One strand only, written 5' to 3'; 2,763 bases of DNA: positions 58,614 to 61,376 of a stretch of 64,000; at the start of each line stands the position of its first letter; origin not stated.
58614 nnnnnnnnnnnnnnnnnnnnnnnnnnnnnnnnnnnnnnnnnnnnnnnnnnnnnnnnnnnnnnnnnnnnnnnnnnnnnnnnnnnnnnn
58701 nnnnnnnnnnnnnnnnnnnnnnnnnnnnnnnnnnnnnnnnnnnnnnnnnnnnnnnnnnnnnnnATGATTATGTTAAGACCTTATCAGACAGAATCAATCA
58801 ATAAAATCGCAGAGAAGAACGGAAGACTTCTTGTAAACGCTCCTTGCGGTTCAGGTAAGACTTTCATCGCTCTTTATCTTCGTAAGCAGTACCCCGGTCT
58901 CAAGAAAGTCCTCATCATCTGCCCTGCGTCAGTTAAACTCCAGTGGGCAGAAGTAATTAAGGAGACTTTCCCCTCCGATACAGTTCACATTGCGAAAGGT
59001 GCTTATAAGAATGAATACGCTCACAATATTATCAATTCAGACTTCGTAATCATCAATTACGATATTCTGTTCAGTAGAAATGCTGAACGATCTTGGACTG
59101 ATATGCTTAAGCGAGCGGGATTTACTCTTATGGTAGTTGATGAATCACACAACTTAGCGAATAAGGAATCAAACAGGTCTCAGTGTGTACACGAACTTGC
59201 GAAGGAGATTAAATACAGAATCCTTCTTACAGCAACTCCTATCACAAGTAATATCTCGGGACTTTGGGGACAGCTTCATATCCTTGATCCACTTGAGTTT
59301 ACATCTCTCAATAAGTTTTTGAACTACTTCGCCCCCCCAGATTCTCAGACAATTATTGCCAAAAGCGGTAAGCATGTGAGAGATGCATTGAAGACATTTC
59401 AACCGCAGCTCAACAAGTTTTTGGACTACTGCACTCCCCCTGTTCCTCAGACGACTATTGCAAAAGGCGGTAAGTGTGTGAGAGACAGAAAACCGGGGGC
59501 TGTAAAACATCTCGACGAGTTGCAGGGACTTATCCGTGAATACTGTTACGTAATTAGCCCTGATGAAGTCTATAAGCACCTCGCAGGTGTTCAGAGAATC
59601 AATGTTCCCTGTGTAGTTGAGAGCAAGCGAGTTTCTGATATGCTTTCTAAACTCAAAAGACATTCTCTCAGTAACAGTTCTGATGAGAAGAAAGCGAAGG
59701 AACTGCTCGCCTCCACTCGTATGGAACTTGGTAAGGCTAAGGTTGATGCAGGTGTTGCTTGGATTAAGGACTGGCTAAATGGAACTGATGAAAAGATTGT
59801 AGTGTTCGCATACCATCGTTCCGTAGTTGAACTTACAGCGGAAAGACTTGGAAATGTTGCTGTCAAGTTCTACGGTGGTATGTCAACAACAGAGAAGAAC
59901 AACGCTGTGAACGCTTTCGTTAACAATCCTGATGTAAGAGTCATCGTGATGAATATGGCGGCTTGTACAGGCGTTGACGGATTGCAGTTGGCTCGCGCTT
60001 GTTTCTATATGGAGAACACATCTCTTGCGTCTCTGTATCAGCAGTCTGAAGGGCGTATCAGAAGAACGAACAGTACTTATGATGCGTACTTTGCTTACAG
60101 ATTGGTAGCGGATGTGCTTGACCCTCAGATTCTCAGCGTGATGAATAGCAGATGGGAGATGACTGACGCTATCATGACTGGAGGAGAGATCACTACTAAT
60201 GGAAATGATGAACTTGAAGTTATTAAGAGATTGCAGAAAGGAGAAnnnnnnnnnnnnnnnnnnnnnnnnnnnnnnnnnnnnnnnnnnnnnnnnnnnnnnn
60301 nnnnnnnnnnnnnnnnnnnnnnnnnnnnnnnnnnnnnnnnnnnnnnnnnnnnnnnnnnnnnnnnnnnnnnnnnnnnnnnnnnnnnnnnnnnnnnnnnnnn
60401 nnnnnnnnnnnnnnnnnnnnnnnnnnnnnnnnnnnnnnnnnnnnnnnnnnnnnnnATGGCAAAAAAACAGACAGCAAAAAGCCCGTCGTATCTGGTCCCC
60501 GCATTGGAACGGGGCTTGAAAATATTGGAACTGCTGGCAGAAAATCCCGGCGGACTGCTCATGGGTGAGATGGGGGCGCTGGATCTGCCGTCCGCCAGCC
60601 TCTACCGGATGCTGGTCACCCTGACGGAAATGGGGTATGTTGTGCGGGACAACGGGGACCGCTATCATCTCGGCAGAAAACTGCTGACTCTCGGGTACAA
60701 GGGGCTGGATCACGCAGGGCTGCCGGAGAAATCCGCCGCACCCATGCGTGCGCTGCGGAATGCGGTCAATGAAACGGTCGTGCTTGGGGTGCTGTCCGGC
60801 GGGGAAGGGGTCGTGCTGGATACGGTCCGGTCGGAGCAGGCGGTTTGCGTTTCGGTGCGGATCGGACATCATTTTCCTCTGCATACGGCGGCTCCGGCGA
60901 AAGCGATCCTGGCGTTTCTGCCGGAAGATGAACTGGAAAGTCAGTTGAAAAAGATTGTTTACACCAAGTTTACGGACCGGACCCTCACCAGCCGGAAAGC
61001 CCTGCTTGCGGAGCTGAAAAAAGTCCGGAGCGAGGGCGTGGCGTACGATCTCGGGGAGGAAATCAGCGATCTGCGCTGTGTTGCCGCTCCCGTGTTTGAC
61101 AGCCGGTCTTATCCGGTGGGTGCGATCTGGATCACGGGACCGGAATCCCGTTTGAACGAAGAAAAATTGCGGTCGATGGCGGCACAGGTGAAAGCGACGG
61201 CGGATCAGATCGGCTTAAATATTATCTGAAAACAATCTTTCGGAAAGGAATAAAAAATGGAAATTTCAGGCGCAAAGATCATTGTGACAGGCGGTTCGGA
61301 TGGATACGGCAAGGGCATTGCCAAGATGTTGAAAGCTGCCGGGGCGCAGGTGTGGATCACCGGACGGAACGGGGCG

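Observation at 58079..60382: AT-rich 2.3-kb insertion bounded by a perfect 20-bp direct repeat, carrying only an orphan protein plus a compact SNF2 helicase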

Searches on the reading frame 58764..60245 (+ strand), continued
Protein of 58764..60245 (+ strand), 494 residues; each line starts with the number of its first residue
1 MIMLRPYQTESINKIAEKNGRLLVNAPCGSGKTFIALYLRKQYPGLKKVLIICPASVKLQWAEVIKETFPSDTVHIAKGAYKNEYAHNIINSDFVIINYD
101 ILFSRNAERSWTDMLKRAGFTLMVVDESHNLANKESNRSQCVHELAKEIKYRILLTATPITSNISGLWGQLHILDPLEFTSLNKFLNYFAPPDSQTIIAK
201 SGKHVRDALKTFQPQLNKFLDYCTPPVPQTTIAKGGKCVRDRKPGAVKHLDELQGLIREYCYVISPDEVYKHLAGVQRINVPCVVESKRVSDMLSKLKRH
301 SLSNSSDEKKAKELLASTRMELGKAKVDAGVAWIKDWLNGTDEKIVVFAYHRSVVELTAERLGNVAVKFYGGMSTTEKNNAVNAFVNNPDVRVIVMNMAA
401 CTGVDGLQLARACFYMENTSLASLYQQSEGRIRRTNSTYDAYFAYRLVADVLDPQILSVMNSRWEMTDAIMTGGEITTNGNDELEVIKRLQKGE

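Call 49: search_dna_similar(query=L010:17141-19903:+, collection=phages, mode=protein, max_rows=12)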
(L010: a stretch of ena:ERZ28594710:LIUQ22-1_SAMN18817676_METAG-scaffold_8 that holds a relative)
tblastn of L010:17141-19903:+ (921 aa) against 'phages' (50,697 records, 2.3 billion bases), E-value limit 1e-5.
Records with a match: 1553; places in all: 1554; records where one place covers at least 80% of the query: 0.
Best place of each record, by identity: <60% 1553.
By first word of the organism name: Vibrio 418; Salmonella 282; Mycobacterium 183; Escherichia 156; Klebsiella 85; Microbacterium 54; Rhodococcus 43; Enterococcus 38; Bacteriophage 34; Staphylococcus 25; and 54 more.
By host as written in the record: - 396; Mycobacterium smegmatis mc2 155 127; Escherichia coli 53; Salmonella enterica subsp. enterica serovar Enteritidis PT1 41; Rhodococcus erythropolis RIA 643 37; Vibrio harveyi BAA-1116 36; Klebsiella pneumoniae 30; Mycobacterium smegmatis mc#155 27; and 317 more.
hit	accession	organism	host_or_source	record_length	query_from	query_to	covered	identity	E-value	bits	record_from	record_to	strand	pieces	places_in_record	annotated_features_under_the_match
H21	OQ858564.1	Vibrio phage CAU_VPP01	Vibrio parahaemolyticus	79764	251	889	69%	22.8%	3e-18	97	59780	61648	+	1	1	DNA polymerase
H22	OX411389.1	Vibrio phage vB_VpaS_sm030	-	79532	265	889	68%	23.2%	5e-20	102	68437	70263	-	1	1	DNA polymerase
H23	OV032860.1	Vibrio phage vB_VpaS_sm030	-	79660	265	889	68%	23.2%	5e-20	102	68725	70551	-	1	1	DNA polymerase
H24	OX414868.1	Vibrio phage vB_VpaS_sm030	-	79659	265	889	68%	23.2%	5e-20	102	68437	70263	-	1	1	DNA polymerase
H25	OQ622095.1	Vibrio phage 13VO501A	Vibrio owensii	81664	265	889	68%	23.2%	6e-20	102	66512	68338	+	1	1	polA: polymerase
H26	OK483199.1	Vibrio phage vB_ValS_VA-RY-4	Vibrio alginolyticus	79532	265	889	68%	23.2%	6e-20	102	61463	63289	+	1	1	polymerase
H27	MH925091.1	Vibrio phage ValSw4_1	Vibrio alginolyticus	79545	265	889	68%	23.2%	6e-20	102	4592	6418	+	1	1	polymerase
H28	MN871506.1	Vibrio phage VspDsh_2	V.alginolyticus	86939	265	889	68%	23.2%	6e-20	102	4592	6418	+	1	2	record has no annotation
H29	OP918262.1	Vibrio phage LV6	Vibrio harveyi LV6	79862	262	906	70%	22.5%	8e-20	102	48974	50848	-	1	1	DNA polymerase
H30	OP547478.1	Vibrio phage 29Fa.3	Vibrio parahaemolyticus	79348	251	889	69%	22.6%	2e-18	98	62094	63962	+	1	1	DNA polymerase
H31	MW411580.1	Vibrio phage vB_VpaS_VP-RY-9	Vibrio parahaemolyticus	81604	265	889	68%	23.1%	9e-20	101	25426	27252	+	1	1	polymerase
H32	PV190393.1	Aeromonas phage AhP_Mru1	Aeromonas hydrophila subsp. hydrophila ...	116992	242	903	72%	21.5%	8e-13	79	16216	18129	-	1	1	DNA polymerase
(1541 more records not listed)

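Call 51: find_related_loci(query=A1, collection=viral_contigs, flank=10000)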
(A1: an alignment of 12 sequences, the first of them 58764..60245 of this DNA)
Query A1 (494 aa) in viral_contigs; peptide patterns used: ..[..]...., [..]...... (x = any residue, [..] = any of these).
599 stretches matched a pattern (row limit reached: there are more); 511 encode a relative of the query (tblastn E <= 1e-3); the best 80 are kept; 80 distinct loci.
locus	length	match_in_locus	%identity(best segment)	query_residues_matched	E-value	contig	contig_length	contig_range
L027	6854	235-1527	27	3-477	1e-42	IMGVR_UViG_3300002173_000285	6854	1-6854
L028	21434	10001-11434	26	4-494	8e-40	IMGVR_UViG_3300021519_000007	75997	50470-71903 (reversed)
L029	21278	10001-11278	28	4-475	3e-39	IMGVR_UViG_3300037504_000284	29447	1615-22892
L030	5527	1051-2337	28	2-479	3e-38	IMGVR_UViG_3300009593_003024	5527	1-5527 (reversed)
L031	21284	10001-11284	26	4-473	9e-38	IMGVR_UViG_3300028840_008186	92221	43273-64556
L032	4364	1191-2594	26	4-494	6e-38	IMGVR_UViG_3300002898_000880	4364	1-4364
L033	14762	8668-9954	24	4-479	1e-37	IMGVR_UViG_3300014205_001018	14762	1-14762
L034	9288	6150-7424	28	2-475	3e-37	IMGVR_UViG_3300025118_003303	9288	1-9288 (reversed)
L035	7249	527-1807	28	4-473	2e-37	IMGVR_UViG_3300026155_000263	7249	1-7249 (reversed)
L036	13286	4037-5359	27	4-489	3e-37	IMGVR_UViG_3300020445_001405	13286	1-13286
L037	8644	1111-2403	25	4-480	3e-37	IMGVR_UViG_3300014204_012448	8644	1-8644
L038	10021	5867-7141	26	4-473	5e-37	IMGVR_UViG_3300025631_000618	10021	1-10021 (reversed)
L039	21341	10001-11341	28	4-492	4e-37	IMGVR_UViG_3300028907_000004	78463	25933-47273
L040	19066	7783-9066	26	4-476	1e-36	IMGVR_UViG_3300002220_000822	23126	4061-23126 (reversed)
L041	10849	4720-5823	26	6-414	3e-36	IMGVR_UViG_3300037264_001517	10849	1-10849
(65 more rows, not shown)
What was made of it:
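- Closest known: Phage replication-module SNF2-type DNA helicases. Same: 511 IMG/VR stretches encode relatives (call 51).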

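Call 53: find_encoding_contigs(protein=P0008, flank=10000, max_places=3)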
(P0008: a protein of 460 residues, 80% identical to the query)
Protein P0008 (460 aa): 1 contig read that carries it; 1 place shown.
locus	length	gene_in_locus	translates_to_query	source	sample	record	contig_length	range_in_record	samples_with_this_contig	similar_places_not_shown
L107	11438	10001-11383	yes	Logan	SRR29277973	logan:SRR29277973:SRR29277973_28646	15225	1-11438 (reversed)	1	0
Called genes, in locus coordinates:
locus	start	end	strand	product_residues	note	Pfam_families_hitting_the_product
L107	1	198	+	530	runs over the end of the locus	PF12224:Amidoligase_2 (faint)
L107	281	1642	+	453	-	-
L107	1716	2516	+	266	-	-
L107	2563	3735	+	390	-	-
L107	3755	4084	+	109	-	-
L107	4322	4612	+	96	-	-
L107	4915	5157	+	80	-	-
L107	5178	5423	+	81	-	-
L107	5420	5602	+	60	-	-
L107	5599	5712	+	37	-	-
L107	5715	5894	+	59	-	-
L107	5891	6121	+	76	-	-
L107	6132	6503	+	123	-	-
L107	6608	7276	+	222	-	-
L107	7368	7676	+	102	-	-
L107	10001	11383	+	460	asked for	PF00176:SNF2-rel_dom, PF00270:DEAD, PF04851:ResIII, PF00271:Helicase_C (weak)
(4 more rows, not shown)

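Call 54: find_encoding_contigs(protein=P0006, flank=10000, max_places=3)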
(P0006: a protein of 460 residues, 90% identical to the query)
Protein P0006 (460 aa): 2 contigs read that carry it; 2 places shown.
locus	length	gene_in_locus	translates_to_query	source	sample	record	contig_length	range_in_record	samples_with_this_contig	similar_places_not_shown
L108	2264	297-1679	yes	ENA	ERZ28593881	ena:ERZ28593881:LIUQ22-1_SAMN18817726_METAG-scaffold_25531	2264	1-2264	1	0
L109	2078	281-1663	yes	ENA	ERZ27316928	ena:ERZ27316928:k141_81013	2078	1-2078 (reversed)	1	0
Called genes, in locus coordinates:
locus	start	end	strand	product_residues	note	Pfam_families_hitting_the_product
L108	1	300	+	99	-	?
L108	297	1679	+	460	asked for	PF00176:SNF2-rel_dom, PF00270:DEAD, PF04851:ResIII, PF00271:Helicase_C (faint)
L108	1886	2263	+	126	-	?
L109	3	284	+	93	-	?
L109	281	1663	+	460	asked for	PF00176:SNF2-rel_dom, PF00270:DEAD, PF04851:ResIII, PF00271:Helicase_C (faint)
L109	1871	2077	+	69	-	?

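Call 63: search_solved_structures(query=window:58764-60245:+, max_evalue=0.00001)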
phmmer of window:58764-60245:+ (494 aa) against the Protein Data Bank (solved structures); distinct sequences matched with E-value up to 0.00001: 56.
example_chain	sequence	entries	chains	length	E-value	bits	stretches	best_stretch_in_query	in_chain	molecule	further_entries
1z63_A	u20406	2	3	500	4.7e-18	68.1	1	4-194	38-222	Helicase of the snf2/rad54 family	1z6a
6iro_L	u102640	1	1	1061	1.4e-12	50.1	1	4-212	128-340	ISWI chromatin-remodeling complex ATPase ISW1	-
6jyl_K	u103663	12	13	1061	1.4e-12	50.1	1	4-212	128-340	ISWI chromatin-remodeling complex ATPase ISW1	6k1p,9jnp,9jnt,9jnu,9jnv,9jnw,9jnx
7x3t_V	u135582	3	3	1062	1.4e-12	50.1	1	4-212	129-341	ISWI chromatin-remodeling complex ATPase ISW1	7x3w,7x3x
9lj2_K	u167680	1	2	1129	1.5e-12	50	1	4-212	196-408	ISWI chromatin-remodeling complex ATPase ISW1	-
5jxr_A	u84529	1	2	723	1.7e-11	46.5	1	25-199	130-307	Chromatin-remodeling complex ATPase-like protein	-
8so8_A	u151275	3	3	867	3.1e-11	45.6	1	6-187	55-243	RNA polymerase-associated protein RapA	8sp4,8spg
4s20_K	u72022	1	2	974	3.8e-11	45.3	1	6-198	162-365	RNA polymerase-associated protein RapA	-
6bog_A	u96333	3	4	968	4.5e-11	45.1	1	6-187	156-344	RNA polymerase-associated protein RapA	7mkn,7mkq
7m8e_F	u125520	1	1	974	4.6e-11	45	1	6-187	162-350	RNA polymerase-associated protein RapA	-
6pwf_K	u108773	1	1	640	5.8e-11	44.7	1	26-194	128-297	chromatin remodeling factor ISWI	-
7zb5_E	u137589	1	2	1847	1.4e-10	43.5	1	44-206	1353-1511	Helicase-like protein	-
6gej_M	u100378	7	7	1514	1.4e-10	43.5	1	4-181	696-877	Helicase SWR1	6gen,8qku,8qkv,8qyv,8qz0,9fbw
7z8s_E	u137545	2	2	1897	1.5e-10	43.4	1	44-206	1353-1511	Helicase-like protein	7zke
9b1d_A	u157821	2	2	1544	1.5e-10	43.4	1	4-181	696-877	Helicase SWR1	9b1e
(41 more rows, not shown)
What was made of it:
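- Closest known: Archaeal and eukaryotic SNF2 motors with solved structures. Same: The N-lobe matches 1z63 at 4.7e-18 and RapA at about 3e-11 (call 63).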

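Call 64: search_protein_families(library=ncbifam, proteins=[window:58764-60245:+, L020:1312-1866:+], max_evalue=0.01)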
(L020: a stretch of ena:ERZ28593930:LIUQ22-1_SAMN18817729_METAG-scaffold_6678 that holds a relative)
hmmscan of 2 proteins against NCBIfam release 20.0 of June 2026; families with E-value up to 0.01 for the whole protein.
window:58764-60245:+ (494 aa): 20 families
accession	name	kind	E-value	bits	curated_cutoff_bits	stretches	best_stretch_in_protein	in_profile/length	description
NF038317.1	DISARM_DrmD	equivalog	3.2e-22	78.7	610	2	46-180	154-306/1021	DISARM system SNF2-like helicase DrmD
NF041062.1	DpdE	equivalog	1.2e-19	69.9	500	2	47-180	201-318/1048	protein DpdE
NF003426.0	PRK04914.1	equivalog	3.9e-18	65.1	576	1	20-187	171-344/959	RNA polymerase-associated protein RapA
NF058637.1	helic_SCO1167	equivalog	7.5e-16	57.4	1200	1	29-190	498-653/932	SCO1167/SCO6262 family helicase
NF038318.1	DISARM_DrmD_b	equivalog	4.4e-14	51.6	950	1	18-186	46-217/868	DISARM system SNF2-like helicase DrmD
TIGR04095.1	dnd_restrict_1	equivalog_domain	2.7e-12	46.4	600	1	2-160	7-169/451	DNA phosphorothioation system restriction enzyme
TIGR00603.1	rad25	subfamily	7.7e-10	37.6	328.7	1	3-136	257-394/734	DNA repair helicase rad25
NF042964.1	phospholipD_antiphage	equivalog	2.7e-09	36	1100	1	17-176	247-427/895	phospholipase D-like domain-containing anti-phage protein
NF053675.1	pilus_reg_Snf2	equivalog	2.3e-08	32.6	1100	1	27-187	611-764/1029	pilus expression-regulating Snf2 family helicase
NF045503.1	repair_heli_XPB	equivalog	1.6e-07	30.3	610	1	3-132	183-313/548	DNA repair helicase XPB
NF040935.1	helicase_Hel308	equivalog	2.1e-06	26.2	1200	1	3-165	26-185/704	ATP-dependent DNA helicase Hel308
NF010337.0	PRK13766.1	equivalog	2.7e-06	25.8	610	0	4-129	17-142/781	Hef nuclease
TIGR00614.1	recQ_fam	subfamily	0.00015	20.7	219.8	1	345-451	229-335/470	RecQ family ATP-dependent DNA helicase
TIGR01389.1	recQ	equivalog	0.00025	19.6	640.2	1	344-447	226-330/591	DNA helicase RecQ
NF046051.1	restrict_EcoAI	equivalog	0.00031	19.3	550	1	5-161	159-315/768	EcoAI/FtnUII family type I restriction enzme subunit R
NF041790.1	anti-phage_ZorD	equivalog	0.00094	17.2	1500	0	115-189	721-793/1035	type I Zorya anti-phage system protein ZorD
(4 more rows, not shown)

L020:1312-1866:+ (185 aa): 0 families
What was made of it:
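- On Zorya type I: NF041790 scores 17.2 bits against a cut-off of 1500 (call 64).
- On Dpd (7-deazaguanine DNA modification/restriction): NF041062 scores 69.9 bits against a cut-off of 500 (call 64).
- Closest known: Defence systems that use an SNF2 helicase: DISARM. Different: Scores are far below the curated cut-offs: 78.7 against 610, 69.9 against 500, 17 against 1500 (call 64).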

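Call 93: search_protein_families(library=phrogs, proteins=[L014:12693-13622:+, L014:14351-14941:+, L014:16753-17559:+, L014:18190-18762:+, L014:18780-19277:+, L014:960-1910:+, L014:7051-8211:+, L010:7652-8152:+], max_evalue=0.001)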
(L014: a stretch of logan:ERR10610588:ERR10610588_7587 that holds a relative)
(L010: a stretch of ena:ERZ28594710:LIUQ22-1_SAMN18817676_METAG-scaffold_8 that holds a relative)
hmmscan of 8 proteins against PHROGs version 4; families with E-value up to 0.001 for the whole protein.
L014:12693-13622:+ (310 aa): 3 families
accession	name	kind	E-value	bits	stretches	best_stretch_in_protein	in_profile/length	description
phrog_47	-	DNA, RNA and nucleotide metabolism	2.2e-36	126.8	1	16-294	44-329/947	DNA primase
phrog_6444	-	DNA, RNA and nucleotide metabolism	4e-07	30.2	1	136-289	187-353/577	DNA primase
phrog_451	-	unknown function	0.00033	20.8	0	15-86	148-219/461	-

L014:14351-14941:+ (197 aa): 2 families
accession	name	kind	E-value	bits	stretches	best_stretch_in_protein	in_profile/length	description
phrog_50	-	DNA, RNA and nucleotide metabolism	4.8e-18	66.5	1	5-188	300-504/570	DnaC-like helicase loader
phrog_3277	-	DNA, RNA and nucleotide metabolism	2.4e-06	28.5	1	65-167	6-121/168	DnaC-like helicase loader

L014:16753-17559:+ (269 aa): 0 families

L014:18190-18762:+ (191 aa): 1 family
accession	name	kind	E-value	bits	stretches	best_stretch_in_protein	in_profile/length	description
phrog_6721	-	unknown function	2.3e-48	165.7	1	4-188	10-215/218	-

L014:18780-19277:+ (166 aa): 0 families

L014:960-1910:+ (317 aa): 2 families
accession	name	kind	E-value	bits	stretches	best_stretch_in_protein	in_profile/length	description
phrog_19577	-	head and packaging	6.1e-11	43.1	1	160-302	58-200/378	minor head protein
phrog_1219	-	tail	3.9e-05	24.5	0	160-197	103-140/233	tail needle protein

L014:7051-8211:+ (387 aa): 5 families
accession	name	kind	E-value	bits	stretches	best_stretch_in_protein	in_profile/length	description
phrog_506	-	integration and excision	3.1e-30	106.6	1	53-364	67-360/403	transposase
phrog_12300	-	integration and excision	1e-28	101.3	1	184-365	40-238/286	transposase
phrog_17087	-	unknown function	1.6e-11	45.6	1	255-364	16-128/141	-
phrog_16792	-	unknown function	1.8e-07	32.6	1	257-364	45-153/180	-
phrog_4218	-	DNA, RNA and nucleotide metabolism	0.00021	21.5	1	326-365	268-307/333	anaerobic ribonucleoside reductase large subunit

L010:7652-8152:+ (167 aa): 5 families
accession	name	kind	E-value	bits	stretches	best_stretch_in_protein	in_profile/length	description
phrog_2834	-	unknown function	2.4e-07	31.5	0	80-113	33-66/78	-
phrog_5602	-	unknown function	0.00022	21.8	0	87-155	9-52/60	-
phrog_14328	-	unknown function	0.00046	21.3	0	81-106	63-87/141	-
phrog_6504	-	unknown function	0.00092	20.4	0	95-112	6-23/61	-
phrog_9369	-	unknown function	0.00093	19.9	0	85-120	35-64/69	-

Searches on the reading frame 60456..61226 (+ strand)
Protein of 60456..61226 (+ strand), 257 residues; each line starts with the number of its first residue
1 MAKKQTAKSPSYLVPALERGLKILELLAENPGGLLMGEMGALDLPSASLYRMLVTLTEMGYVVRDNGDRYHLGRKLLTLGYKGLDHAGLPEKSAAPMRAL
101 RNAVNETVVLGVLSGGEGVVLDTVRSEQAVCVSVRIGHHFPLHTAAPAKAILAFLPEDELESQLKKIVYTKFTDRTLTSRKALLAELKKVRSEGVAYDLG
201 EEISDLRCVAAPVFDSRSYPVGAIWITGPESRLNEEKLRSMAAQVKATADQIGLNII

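Call 5: search_protein_families(library=pfam, proteins=[window:60456-61226:+], max_evalue=0.1)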
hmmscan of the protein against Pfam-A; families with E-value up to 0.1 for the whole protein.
window:60456-61226:+ (257 aa): 2 families
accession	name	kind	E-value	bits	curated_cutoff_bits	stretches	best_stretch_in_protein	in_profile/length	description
PF01614.24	IclR_C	-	1.4e-45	155.4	24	1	84-252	4-172/174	Bacterial transcriptional regulator IclR C-terminal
PF09339.16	HTH_IclR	-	2.9e-11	43.4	22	1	16-65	1-51/52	IclR helix-turn-helix domain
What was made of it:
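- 60456..61229 (+): Host downstream flank: IclR-family regulator gene. PF09339 and PF01614 (call 5).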
